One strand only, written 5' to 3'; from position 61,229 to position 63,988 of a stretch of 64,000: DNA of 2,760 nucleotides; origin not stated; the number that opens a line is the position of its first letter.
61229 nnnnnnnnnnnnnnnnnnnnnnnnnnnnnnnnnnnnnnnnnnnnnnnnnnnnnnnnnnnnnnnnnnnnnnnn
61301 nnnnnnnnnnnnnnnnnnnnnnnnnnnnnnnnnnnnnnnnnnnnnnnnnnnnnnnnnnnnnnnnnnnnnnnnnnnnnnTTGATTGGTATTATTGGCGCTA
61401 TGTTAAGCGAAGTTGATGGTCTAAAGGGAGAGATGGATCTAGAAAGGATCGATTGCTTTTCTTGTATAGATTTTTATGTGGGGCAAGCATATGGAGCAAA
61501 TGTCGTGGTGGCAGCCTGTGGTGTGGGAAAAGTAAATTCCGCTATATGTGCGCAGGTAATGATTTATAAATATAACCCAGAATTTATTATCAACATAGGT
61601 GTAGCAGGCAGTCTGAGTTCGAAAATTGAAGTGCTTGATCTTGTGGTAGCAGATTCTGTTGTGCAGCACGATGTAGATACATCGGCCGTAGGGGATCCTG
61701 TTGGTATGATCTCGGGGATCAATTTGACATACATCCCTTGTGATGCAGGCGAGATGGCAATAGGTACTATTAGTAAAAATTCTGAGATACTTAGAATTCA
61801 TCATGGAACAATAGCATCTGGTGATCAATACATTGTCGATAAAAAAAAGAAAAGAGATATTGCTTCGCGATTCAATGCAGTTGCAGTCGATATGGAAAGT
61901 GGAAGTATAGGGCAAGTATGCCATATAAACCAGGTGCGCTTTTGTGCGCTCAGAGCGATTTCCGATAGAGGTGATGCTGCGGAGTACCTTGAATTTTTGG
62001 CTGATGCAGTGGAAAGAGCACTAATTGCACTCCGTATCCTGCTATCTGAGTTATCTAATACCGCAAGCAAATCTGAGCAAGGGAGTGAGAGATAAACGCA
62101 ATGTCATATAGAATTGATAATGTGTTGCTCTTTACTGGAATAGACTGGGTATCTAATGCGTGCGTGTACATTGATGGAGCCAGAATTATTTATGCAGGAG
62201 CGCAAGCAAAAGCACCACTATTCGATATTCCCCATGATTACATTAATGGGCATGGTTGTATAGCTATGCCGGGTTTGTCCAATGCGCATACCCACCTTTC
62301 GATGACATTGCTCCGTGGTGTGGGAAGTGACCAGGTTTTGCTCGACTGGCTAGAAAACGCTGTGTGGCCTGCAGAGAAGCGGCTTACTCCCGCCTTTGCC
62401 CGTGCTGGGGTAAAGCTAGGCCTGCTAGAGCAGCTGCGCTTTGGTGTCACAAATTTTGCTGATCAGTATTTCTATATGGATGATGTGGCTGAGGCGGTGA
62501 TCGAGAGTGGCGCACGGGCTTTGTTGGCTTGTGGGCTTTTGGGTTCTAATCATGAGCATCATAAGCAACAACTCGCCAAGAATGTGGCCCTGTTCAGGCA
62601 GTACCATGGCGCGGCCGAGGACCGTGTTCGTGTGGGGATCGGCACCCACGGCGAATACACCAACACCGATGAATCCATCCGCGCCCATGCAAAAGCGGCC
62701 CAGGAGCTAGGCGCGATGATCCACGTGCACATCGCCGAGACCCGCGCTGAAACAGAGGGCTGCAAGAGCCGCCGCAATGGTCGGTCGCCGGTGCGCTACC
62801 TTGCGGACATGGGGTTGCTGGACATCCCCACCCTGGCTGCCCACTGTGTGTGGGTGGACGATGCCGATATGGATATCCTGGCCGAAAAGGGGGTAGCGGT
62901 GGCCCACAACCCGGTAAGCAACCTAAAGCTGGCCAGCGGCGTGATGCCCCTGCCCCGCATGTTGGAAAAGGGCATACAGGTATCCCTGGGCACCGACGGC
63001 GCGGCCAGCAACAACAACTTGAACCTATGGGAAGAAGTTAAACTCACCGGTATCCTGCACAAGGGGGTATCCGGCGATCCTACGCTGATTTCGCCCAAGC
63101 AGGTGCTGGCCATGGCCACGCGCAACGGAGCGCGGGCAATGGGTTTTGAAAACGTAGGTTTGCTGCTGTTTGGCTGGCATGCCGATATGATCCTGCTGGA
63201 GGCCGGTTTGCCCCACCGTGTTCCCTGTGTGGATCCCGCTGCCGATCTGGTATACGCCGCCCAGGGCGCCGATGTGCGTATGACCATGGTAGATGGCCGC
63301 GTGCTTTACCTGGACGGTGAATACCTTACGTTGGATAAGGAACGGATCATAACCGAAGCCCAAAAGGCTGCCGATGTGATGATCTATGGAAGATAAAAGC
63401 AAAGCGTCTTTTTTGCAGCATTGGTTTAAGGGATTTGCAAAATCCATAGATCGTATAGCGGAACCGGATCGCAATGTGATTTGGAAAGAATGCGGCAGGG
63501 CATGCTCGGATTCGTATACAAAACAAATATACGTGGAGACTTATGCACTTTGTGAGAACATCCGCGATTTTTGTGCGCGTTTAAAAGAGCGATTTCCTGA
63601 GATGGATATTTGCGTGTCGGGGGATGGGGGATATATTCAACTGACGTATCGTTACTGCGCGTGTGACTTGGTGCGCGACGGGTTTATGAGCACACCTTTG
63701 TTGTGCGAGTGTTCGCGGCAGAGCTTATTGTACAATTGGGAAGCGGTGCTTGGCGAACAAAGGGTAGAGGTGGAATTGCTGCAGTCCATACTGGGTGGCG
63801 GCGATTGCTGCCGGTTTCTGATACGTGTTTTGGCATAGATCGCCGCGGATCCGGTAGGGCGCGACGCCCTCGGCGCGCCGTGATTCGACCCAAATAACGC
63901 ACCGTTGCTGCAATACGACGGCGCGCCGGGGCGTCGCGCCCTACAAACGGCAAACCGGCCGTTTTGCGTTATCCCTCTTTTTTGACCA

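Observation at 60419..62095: Consensus promoter driving a 2-TM unknown protein translationally coupled to a PNP/MtnN-family nucleosidase in an AT-rich insertion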

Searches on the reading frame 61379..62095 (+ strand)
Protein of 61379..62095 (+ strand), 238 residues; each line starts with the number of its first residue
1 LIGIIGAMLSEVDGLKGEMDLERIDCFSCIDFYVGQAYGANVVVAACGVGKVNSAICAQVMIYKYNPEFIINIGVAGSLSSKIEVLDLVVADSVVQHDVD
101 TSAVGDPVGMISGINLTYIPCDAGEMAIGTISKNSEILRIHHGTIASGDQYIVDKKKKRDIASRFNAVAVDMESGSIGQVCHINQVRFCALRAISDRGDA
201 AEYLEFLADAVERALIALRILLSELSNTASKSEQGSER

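Call 4: search_protein_families(library=pfam, proteins=[window:61379-62095:+], max_evalue=1)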
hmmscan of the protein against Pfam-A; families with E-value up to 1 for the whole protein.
window:61379-62095:+ (238 aa): 1 family
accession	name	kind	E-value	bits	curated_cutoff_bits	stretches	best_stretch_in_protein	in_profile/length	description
PF01048.26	PNP_UDP_1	-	2e-40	139.1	25.1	1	2-221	2-231/233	Phosphorylase superfamily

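Call 5: search_protein_families(library=ncbifam, proteins=[window:61379-62095:+], max_evalue=1)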
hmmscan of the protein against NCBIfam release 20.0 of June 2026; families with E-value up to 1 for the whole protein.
window:61379-62095:+ (238 aa): 22 families
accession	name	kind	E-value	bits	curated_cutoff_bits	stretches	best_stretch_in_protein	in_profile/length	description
NF004079.0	PRK05584.1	equivalog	6e-58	196.1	169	1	2-225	3-230/232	5'-methylthioadenosine/adenosylhomocysteine nucleosidase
TIGR01704.1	MTA_SAH-Nsdase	equivalog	1.6e-38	132.5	73.8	1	2-210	2-214/229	5'-methylthioadenosine/S-adenosylhomocysteine nucleosidase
NF011286.0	PRK14697.1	equivalog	3.3e-38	131.6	260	1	2-231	4-230/233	bifunctional 5'-methylthioadenosine/S-adenosylhomocysteine nucleosidase/phosphatase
NF005213.0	PRK06698.1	equivalog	5.6e-36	124.3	768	1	2-230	4-229/459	bifunctional 5'-methylthioadenosine/S-adenosylhomocysteine nucleosidase/phosphatase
NF005221.0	PRK06714.1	equivalog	1.8e-30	106.2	218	1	2-200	4-200/236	S-adenosylhomocysteine nucleosidase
TIGR03468.1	HpnG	hypoth_equivalog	7.7e-20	71.4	187.1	2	137-200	97-160/212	hopanoid-associated phosphorylase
TIGR03664.1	fut_nucase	equivalog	1.3e-19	70.9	124.7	1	31-196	26-201/228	futalosine hydrolase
NF005522.0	PRK07164.1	equivalog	3.2e-17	62.7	161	2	37-101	42-105/218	5'-methylthioadenosine/S-adenosylhomocysteine nucleosidase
NF004168.0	PRK05634.1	equivalog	3.1e-15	56.4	129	1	41-205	22-165/185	nucleosidase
NF004489.0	PRK05819.1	subfamily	1.2e-12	47.7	230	1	33-197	49-206/236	DeoD-type purine-nucleoside phosphorylase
NF005476.0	PRK07077.1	equivalog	7.4e-12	45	215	1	69-197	56-172/243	phosphorylase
TIGR00107.1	deoD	equivalog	1.3e-09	38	232.25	1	33-196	45-201/232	purine-nucleoside phosphorylase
NF009914.0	PRK13374.1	subfamily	1.4e-08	34.6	338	1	33-197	49-206/235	DeoD-type purine-nucleoside phosphorylase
NF033570.1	FIB_Spiroplas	equivalog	1.4e-07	30.5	200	1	38-194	37-192/512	cytoskeletal motor fibril protein Fib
NF006087.0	PRK08236.1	equivalog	4.1e-07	29.9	213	1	40-196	28-188/219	futalosine hydrolase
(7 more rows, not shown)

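Call 6: search_protein_families(library=padloc, proteins=[window:61379-62095:+], max_evalue=1)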
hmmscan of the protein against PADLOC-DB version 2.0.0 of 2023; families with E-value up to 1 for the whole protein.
window:61379-62095:+ (238 aa): 2 families
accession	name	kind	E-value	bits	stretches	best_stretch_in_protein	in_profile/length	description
PDLC00759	Effector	-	1.5e-10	38.3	2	138-212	413-488/506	PN-superfamily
PDLC04726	PDC-M60C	-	3.1e-07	27.6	2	42-94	199-251/407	-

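Call 14: find_homologous_proteins(query=window:61379-62092:+, max_evalue=1e-10)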
Query window:61379-62092:+ (238 aa): 4914 proteins with E <= 1e-10 among 5657 candidates; the best 120 are listed.
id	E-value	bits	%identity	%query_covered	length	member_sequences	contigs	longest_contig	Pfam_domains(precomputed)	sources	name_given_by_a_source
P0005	1.8e-143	494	100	97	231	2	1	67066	PF01048.27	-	-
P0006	1.9e-105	370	75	97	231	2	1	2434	PF01048.27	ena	-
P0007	2.4e-59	219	49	95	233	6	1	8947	PF01048.27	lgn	-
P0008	1.1e-58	217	50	99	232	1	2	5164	PF01048.27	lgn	-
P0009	2.1e-58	216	50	95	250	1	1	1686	PF01048.27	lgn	-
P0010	2.5e-58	216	49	94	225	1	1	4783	PF01048.27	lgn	-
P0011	8.5e-58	214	50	90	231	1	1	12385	PF01048.27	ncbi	-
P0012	9.3e-58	214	51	92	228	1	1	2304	PF01048.27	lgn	-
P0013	9.5e-58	214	51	86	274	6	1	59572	PF01048.27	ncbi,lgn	-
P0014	2.0e-57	213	48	94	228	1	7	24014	PF01048.27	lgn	-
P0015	3.1e-57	212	46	95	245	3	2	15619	PF01048.27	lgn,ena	-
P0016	3.8e-57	212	51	90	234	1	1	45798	PF01048.27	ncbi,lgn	-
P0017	3.9e-57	212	49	87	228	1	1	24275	PF01048.27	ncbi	-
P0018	5.1e-57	211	50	90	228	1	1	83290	PF01048.27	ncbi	-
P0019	8.4e-57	211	49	87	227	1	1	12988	PF01048.27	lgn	-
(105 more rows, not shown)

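Call 29: search_solved_structures(query=window:61379-62092:+, max_evalue=0.001, show_alignments=2)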
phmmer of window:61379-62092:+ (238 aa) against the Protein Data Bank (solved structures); distinct sequences matched with E-value up to 0.001: 45.
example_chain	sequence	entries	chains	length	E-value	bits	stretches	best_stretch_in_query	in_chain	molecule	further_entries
5jpc_A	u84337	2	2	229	2.9e-30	109.1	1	2-211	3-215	Aminodeoxyfutalosine nucleosidase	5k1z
3nm4_A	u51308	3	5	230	2.9e-30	109.1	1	2-211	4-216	MTA/SAH nucleosidase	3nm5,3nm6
5cce_A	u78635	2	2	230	2.9e-30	109.1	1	2-211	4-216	5'-Methylthioadenosine Nucleosidase | Aminodeoxyfutalosine nucleosidase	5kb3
4ojt_A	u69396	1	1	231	3e-30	109.1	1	2-211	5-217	MTA/SAH nucleosidase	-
4ffs_A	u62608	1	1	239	3.3e-30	108.9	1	2-211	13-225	MTA/SAH nucleosidase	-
4wkn_A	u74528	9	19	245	3.7e-30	108.8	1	2-211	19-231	Aminodeoxyfutalosine nucleosidase | 5'-methylthioadenosine/S-adenosylhomocysteine nucleosidase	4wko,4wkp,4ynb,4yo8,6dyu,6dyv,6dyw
3bl6_A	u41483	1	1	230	4.5e-30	108.5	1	1-215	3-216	5'-methylthioadenosine nucleosidase/S-adenosylhomocysteine nucleosidase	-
4gmh_A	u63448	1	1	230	4.5e-30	108.5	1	1-215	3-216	5'-methylthioadenosine/S-adenosylhomocysteine nucleosidase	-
4wkb_A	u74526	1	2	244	1e-29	107.3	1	2-206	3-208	5'-methylthioadenosine/S-adenosylhomocysteine nucleosidase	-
3dp9_A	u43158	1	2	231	1.1e-29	107.2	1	2-206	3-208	MTA/SAH nucleosidase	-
4bmx_A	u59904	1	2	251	1.2e-29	107.1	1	2-218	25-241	MTA/SAH NUCLEOSIDASE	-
4oy3_A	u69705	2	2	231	1.4e-29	106.9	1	2-211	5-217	Aminodeoxyfutalosine nucleosidase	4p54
5ccd_A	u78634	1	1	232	1.4e-29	106.8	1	2-211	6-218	Aminodeoxyfutalosine nucleosidase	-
4bn0_A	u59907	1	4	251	2.8e-29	105.9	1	2-218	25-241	MTA/SAH NUCLEOSIDASE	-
4qez_B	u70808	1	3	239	3.4e-29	105.6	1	2-206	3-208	5'-methylthioadenosine/S-adenosylhomocysteine nucleosidase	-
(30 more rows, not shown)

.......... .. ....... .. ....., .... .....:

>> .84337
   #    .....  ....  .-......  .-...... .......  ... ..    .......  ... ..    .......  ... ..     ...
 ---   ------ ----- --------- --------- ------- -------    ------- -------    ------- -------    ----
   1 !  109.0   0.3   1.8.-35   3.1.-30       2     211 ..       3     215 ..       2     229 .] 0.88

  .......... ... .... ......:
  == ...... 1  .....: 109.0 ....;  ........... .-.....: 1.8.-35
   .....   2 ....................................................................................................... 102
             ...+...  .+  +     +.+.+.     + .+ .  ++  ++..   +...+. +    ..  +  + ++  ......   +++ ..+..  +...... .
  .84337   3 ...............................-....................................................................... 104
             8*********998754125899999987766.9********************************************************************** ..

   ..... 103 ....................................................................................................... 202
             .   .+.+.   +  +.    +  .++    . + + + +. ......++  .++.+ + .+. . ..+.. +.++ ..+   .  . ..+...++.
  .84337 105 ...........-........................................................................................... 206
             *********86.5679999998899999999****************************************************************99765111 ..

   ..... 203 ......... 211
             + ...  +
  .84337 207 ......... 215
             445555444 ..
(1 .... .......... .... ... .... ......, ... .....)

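Call 60: search_dna_similar(query=window:61379-62092:+, collection=phages, mode=protein, max_evalue=0.00001, max_rows=15)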
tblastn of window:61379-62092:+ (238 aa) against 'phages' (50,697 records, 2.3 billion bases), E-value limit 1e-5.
Records with a match: 11; places in all: 11; records where one place covers at least 80% of the query: 9.
Best place of each record, by identity: <60% 11.
By first word of the organism name: Bacteriophage 8; Salmonella 1; Staphylococcus 1; Enterococcus 1.
By host as written in the record: - 8; Homo sapiens 1; Staphylococcus aureus 1; Enterococcus faecalis 1.
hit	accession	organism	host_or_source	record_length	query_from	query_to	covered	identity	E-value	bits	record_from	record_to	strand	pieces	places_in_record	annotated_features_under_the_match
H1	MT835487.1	Bacteriophage sp.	human fecal samples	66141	2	225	94%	34.9%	4e-26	111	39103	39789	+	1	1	record has no annotation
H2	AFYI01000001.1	Salmonella enterica subsp. enterica serovar Infantis str. ...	Homo sapiens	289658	2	227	95%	34.6%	6e-18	88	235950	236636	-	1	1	MTA/SAH nucleosidase | periplasmic binding protein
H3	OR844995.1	Staphylococcus phage SA 1306 Kay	Staphylococcus aureus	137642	1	225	95%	34.6%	5e-21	97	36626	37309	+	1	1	record has no annotation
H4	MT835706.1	Bacteriophage sp.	human fecal samples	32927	1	225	95%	33.9%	2e-26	112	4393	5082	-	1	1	record has no annotation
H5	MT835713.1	Bacteriophage sp.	human fecal samples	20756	2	225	94%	33.2%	1e-25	110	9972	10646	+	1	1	record has no annotation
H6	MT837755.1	Bacteriophage sp.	human fecal samples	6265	2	206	86%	35.8%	2e-15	81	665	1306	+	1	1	record has no annotation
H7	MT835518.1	Bacteriophage sp.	human fecal samples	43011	1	225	95%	32.6%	2e-24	106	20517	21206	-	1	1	record has no annotation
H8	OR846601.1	Enterococcus phage Efs 1-1-1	Enterococcus faecalis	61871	2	214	89%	32.0%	3e-14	77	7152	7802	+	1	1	record has no annotation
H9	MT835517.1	Bacteriophage sp.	human fecal samples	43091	7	231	95%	27.6%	1e-9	64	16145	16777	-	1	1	record has no annotation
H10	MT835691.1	Bacteriophage sp.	human fecal samples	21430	53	227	74%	30.6%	3e-21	97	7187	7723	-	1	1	record has no annotation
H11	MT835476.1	Bacteriophage sp.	human fecal samples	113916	53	206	65%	27.1%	2e-7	57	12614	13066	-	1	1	record has no annotation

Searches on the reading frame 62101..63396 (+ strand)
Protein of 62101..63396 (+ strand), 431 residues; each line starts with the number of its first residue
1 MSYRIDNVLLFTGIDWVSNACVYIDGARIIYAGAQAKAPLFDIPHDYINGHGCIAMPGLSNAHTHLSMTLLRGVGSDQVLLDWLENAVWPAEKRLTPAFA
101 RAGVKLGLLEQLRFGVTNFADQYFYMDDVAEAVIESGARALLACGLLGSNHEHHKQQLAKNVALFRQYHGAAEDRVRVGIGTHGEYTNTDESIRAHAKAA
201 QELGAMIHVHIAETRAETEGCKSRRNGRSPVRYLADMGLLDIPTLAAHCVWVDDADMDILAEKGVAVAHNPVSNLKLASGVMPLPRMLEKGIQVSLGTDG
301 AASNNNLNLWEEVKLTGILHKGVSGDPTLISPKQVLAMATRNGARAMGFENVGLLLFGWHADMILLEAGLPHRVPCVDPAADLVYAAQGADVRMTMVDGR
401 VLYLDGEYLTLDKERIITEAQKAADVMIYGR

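Call 4: search_protein_families(library=pfam, proteins=[window:62101-63396:+], max_evalue=1)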
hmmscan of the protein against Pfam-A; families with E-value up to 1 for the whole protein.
window:62101-63396:+ (431 aa): 5 families
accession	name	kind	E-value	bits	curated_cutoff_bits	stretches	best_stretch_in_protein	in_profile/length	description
PF01979.26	Amidohydro_1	-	3.4e-68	230.9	25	1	54-401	1-344/345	Amidohydrolase family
PF07969.17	Amidohydro_3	-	5.6e-19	69.4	29.7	1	171-403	228-472/472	Amidohydrolase family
PF00701.28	DHDPS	-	0.0076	15.5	22.1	1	126-209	24-101/289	Dihydrodipicolinate synthetase family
PF00962.28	A_deaminase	-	0.1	12.1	27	1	253-301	225-277/330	Adenosine deaminase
PF00389.36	2-Hacid_dh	-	0.17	12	24.6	0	246-274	66-94/134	D-isomer specific 2-hydroxyacid dehydrogenase, catalytic domain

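Call 5: search_protein_families(library=ncbifam, proteins=[window:62101-63396:+], max_evalue=1)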
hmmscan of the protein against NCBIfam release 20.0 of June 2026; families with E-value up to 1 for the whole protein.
window:62101-63396:+ (431 aa): 39 families (the best 25 are shown)
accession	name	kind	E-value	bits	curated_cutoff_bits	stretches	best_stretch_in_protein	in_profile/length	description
NF004701.0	PRK06038.1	equivalog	6.5e-132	440.3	609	1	15-426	19-425/432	N-ethylammeline chlorohydrolase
NF006252.0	PRK08393.1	equivalog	2.5e-110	369.4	617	1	17-425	18-421/424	N-ethylammeline chlorohydrolase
NF006549.0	PRK09045.1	equivalog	1.2e-101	340.5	540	1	19-422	29-434/444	TRZ/ATZ family hydrolase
NF005557.0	PRK07228.1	equivalog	2.5e-97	326.4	522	1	17-427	19-437/445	5'-deoxyadenosine deaminase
NF012037.0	PRK15493.1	equivalog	6.3e-78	262.5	779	1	19-422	22-428/435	bifunctional S-methyl-5'-thioadenosine deaminase/S-adenosylhomocysteine deaminase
NF004995.0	PRK06380.1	subfamily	1.7e-76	257.9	567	1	1-418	1-414/418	metal-dependent hydrolase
NF005211.0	PRK06687.1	equivalog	7.6e-72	242.4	703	1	22-412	24-418/419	TRZ/ATZ family protein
NF006055.0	PRK08203.1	equivalog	2.3e-67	227.5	532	1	18-427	25-450/455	8-oxoguanine deaminase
TIGR03314.1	Se_ssnA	subfamily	2e-59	201.6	455.5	1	16-426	17-436/441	putative selenium metabolism protein SsnA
NF005540.0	PRK07203.1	equivalog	5.8e-59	199.9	444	1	17-427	19-438/444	putative aminohydrolase SsnA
NF009059.0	PRK12393.1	equivalog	7.9e-58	196.3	543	1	46-425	51-453/460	amidohydrolase family protein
NF006056.0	PRK08204.1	subfamily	6.3e-51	173.5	391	1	20-428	25-441/449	hypothetical protein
NF006681.0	PRK09229.1-2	equivalog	9.3e-42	143.3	362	2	159-411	184-433/451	formimidoylglutamate deiminase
TIGR02967.1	guan_deamin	equivalog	5.9e-38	130.9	375.4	1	51-368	39-362/401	guanine deaminase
NF004801.0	PRK06151.1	subfamily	1.8e-37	129.3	416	1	151-428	182-463/491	chlorohydrolase family protein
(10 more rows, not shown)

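Call 15: find_related_loci(query=window:62101-63393:+, collection=genome_contigs, flank=10000)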
Query window:62101-63393:+ (431 aa) in genome_contigs; peptide patterns used: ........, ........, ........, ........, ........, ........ (x = any residue, [..] = any of these).
120 stretches matched a pattern; 92 encode a relative of the query (tblastn E <= 1e-3); the best 80 are kept; 80 distinct loci.
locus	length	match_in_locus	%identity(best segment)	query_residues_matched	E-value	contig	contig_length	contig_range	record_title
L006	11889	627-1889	76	5-428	0e+0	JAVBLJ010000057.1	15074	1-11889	MAG: Eubacteriales bacterium isolate EPI_MAG_00020 c_000002141445, whole genome shotgun sequence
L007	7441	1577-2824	67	1-419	0e+0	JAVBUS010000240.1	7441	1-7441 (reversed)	MAG: Eubacteriales bacterium isolate EPI_MAG_00285 c_000010488307, whole genome shotgun sequence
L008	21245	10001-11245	55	1-417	3e-137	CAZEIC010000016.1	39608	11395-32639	MAG TPA_asm: uncultured Oscillospiraceae bacterium isolate SRP192927_co6_284 genome assembly, contig: NODE_1626_length_3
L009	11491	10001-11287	48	1-427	9e-135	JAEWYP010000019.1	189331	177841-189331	MAG: Bacillota bacterium isolate OH_SFB_176 k127_924683, whole genome shotgun sequence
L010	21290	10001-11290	49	1-428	1e-133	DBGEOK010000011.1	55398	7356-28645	MAG TPA_asm: Candidatus Limiplasma sp. isolate MAG12989 k141_123878, whole genome shotgun sequence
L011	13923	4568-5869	51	4-428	2e-132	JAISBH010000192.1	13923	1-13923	MAG: Oscillospiraceae bacterium isolate Gx481_bin194 k119_3351542, whole genome shotgun sequence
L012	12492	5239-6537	51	4-427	3e-132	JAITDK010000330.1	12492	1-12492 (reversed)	MAG: Oscillospiraceae bacterium isolate Nm470_bin129 k119_4017673, whole genome shotgun sequence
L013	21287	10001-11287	49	1-427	3e-131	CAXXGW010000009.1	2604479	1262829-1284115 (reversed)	MAG: Candidatus Limiplasma sp. isolate db580aba-6051-46eb-9fee-97dd4b2959e1 genome assembly, contig: contig_9, whole gen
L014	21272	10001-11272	48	4-425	5e-129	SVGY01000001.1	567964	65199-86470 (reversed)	MAG: Clostridiales bacterium isolate SIG370 NODE_23_length_567964_cov_6.773710, whole genome shotgun sequence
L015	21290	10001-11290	48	1-428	1e-128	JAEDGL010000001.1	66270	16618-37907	MAG: Clostridia bacterium isolate MAG109 NODE_180_length_66270_cov_10.876372, whole genome shotgun sequence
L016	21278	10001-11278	48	1-424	2e-128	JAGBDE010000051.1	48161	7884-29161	MAG: Clostridia bacterium isolate RGIG9011 Water_deer_Rectum-3__c491223, whole genome shotgun sequence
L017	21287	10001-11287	48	1-427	2e-128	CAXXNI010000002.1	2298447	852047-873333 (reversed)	MAG: Candidatus Limiplasma sp. isolate 1fba27ed-fdb6-4eb3-a4bd-d771bccc37d7 genome assembly, contig: contig_2, whole gen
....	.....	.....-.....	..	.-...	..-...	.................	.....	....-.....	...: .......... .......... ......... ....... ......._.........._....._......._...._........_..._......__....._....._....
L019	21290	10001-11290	46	1-428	2e-128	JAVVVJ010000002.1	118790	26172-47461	MAG: Clostridia bacterium isolate CGS10Y2-bin76 NODE_116_length_118790_cov_7.884844, whole genome shotgun sequence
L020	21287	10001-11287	47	1-427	7e-128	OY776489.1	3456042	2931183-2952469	MAG: Candidatus Limiplasma sp. isolate f42c1da1-e33c-4644-afb9-aff4e64e7ad6 genome assembly, chromosome: 1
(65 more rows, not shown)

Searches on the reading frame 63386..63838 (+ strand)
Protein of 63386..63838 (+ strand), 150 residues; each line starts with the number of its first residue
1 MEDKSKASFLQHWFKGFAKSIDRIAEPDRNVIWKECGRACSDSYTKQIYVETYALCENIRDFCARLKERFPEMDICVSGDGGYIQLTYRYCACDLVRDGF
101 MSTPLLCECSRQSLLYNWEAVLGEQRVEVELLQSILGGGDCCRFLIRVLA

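Call 4: search_protein_families(library=pfam, proteins=[window:63386-63838:+], max_evalue=1)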
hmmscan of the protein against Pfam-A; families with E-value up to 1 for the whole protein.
window:63386-63838:+ (150 aa): 1 family
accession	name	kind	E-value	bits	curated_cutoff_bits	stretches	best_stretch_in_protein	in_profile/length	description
PF19641.4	DUF6144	-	0.0011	19.4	28.8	1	47-144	79-172/181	Family of unknown function (DUF6144)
